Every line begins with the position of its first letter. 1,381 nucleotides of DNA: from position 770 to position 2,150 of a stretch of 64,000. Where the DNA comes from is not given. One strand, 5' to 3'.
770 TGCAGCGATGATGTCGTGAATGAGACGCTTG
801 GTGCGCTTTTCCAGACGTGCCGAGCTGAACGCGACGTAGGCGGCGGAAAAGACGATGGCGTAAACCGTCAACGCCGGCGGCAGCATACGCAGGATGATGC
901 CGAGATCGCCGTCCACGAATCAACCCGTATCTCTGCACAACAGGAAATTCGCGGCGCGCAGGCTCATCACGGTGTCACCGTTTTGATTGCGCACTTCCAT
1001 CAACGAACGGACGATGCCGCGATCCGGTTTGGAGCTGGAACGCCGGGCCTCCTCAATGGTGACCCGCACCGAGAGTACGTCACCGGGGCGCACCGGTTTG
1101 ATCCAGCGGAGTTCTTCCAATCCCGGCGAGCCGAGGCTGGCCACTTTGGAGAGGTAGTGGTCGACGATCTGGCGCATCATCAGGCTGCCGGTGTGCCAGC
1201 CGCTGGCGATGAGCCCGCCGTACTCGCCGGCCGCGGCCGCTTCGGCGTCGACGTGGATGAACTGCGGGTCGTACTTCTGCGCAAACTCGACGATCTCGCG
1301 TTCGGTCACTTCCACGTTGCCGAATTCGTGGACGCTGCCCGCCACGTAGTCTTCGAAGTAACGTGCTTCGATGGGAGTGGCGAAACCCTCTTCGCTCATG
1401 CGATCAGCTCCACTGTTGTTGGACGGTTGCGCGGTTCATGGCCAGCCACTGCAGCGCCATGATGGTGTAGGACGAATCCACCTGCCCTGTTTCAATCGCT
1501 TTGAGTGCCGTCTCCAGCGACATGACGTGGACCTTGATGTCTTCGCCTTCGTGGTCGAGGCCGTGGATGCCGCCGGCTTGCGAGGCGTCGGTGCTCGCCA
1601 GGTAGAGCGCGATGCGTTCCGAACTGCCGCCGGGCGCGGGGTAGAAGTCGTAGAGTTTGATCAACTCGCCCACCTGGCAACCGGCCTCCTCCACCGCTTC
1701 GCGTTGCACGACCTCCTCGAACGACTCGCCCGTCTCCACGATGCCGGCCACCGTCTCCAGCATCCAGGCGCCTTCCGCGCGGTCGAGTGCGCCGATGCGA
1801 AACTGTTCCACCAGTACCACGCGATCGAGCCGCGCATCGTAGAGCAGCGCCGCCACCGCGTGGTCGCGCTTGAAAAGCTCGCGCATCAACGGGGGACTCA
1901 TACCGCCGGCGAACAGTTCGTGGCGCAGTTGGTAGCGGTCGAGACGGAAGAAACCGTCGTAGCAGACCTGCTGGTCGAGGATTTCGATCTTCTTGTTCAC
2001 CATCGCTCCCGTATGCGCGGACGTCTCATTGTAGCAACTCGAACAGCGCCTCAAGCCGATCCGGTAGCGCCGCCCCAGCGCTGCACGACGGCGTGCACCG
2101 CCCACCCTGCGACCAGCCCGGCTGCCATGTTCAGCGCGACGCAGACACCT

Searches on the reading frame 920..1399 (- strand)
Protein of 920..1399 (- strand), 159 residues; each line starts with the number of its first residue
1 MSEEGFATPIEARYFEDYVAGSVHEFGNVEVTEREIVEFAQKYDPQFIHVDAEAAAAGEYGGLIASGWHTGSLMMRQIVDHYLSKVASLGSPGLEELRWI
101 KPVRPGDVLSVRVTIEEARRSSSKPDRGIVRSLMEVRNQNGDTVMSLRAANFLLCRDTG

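Call 16: search_protein_families(library=ncbifam, proteins=[window:920-1399:-])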
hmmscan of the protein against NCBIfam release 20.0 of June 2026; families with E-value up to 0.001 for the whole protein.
window:920-1399:- (159 aa): 5 families
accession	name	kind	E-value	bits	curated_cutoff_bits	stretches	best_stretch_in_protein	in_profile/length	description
TIGR02278.1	PaaN-DH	equivalog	5.2e-14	51.4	562.8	1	14-146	524-655/664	phenylacetic acid degradation bifunctional protein PaaZ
NF038241.1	RipB_Ich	equivalog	9.4e-12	45.2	340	1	10-153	19-162/175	(R)-specific enoyl-CoA hydratase RipB/Ich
NF006045.0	PRK08190.1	subfamily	2.3e-05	23.4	282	1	10-146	6-134/467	bifunctional enoyl-CoA hydratase/phosphate acetyltransferase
NF041625.1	methfumCoahyd_Halo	equivalog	4.3e-05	22.9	560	1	93-156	104-169/358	2-methylfumaryl-CoA hydratase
NF040620.1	fused_HadA_HadB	exception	0.00089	18.8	350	0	30-146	12-130/329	fused (3R)-hydroxyacyl-ACP dehydratase subunits HadA/HadB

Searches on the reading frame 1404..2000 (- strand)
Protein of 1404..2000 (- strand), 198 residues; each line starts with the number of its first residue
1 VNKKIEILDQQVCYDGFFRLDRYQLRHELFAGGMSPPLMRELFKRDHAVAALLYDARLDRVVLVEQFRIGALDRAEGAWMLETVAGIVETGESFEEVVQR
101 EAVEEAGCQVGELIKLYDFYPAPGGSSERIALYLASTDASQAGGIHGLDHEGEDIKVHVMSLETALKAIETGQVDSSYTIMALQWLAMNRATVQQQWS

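Call 16: search_protein_families(library=ncbifam, proteins=[window:1404-2000:-])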
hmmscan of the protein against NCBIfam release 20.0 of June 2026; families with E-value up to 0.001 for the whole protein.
window:1404-2000:- (198 aa): 6 families
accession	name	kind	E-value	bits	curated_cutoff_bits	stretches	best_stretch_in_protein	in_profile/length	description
NF008003.0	PRK10729.1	equivalog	5.7e-66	221.8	248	1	3-198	14-209/210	ADP-ribose diphosphatase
TIGR00052.1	TIGR00052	subfamily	5.8e-54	182.5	79.55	1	4-187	2-187/188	nudix-type nucleoside diphosphatase, YffH/AdpP family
NF011585.0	PRK15009.1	equivalog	1.3e-25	90.2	234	1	1-189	1-187/191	GDP-mannose pyrophosphatase NudK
NF001299.0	PRK00241.1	equivalog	1.5e-06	27.9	158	1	80-113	160-193/263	NAD(+) diphosphatase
NF008736.0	PRK11762.1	equivalog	4.2e-06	26.4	169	1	59-184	59-175/186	ADP compounds hydrolase NudE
NF041652.1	Nud_hyd_Dein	equivalog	0.00097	19.4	200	0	59-116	25-79/152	Nudix hydrolase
